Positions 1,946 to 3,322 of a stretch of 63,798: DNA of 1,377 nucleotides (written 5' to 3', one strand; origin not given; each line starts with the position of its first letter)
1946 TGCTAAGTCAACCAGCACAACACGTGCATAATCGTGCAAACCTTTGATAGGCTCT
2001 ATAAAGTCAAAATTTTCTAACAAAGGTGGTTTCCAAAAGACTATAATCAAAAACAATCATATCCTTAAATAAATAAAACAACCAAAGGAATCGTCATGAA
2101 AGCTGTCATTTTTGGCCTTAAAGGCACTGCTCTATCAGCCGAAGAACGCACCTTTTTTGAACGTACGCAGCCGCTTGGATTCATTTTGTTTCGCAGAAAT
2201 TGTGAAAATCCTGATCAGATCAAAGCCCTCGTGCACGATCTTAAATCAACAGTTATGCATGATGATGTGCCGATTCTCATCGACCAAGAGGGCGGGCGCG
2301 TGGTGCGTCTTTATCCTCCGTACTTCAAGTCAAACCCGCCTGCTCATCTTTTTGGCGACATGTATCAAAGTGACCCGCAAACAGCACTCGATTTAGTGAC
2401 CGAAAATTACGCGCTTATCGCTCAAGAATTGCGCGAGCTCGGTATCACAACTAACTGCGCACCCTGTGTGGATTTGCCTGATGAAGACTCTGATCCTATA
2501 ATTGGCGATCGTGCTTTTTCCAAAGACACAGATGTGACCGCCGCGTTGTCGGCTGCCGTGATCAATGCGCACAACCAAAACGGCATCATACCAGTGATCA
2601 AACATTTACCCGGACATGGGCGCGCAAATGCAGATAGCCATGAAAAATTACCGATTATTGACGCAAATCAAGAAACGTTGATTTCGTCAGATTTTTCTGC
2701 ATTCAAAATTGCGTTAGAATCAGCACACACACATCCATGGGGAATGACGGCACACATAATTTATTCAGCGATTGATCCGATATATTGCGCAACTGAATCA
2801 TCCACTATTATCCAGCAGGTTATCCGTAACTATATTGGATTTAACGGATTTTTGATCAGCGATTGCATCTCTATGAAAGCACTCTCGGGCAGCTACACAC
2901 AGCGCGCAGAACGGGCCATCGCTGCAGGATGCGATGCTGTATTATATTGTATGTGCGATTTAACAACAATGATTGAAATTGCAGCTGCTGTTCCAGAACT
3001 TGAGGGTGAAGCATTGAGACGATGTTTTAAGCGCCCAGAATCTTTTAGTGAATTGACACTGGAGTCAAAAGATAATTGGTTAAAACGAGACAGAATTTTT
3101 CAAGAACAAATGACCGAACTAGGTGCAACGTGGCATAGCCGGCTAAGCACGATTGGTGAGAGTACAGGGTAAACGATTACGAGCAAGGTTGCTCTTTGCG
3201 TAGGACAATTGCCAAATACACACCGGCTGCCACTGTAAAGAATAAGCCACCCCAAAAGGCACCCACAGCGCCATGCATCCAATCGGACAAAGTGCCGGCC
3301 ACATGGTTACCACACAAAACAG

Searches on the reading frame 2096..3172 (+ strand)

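Call 27: search_protein_families(library=ncbifam, proteins=[window:2096-3172:+], max_evalue=0.00001)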
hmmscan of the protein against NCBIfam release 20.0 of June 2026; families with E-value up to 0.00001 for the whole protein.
window:2096-3172:+ (358 aa): 2 families
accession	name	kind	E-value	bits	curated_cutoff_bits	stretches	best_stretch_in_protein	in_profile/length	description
NF003740.0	PRK05337.1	equivalog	1.6e-69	234.7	207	1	3-338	4-335/340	beta-N-acetylhexosaminidase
NF052329.1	XyloArabinsidase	equivalog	1.3e-08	33.5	1050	1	99-283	124-306/750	beta-xylosidase/alpha-l-arabinosidase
